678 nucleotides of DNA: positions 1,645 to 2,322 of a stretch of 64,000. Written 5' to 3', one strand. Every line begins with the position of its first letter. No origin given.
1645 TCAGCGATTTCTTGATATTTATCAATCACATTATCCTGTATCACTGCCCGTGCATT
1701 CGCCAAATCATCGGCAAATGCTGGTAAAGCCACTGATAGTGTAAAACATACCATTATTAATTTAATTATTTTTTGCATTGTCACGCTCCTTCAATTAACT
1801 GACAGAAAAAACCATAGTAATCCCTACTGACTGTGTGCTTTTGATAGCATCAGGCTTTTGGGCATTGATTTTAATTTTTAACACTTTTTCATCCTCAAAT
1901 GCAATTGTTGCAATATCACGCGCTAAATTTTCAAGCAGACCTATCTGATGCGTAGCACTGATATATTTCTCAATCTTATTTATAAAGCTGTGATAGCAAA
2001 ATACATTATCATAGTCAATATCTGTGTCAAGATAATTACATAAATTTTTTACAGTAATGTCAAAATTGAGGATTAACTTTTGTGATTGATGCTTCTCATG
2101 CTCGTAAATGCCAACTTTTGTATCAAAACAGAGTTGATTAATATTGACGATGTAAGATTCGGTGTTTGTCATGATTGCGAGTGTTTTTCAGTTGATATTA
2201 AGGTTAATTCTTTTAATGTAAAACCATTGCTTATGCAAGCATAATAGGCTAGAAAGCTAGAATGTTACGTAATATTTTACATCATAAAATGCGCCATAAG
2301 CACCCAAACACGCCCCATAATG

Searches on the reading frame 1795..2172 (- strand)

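Call 11: search_protein_families(library=pfam, proteins=[window:1795-2172:-], max_evalue=0.001)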
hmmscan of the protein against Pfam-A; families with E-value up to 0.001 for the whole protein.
window:1795-2172:- (125 aa): 1 family
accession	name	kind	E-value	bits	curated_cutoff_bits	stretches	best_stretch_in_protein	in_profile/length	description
PF02152.23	FolB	-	1.4e-17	64.6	31.8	1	9-120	1-112/113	Dihydroneopterin aldolase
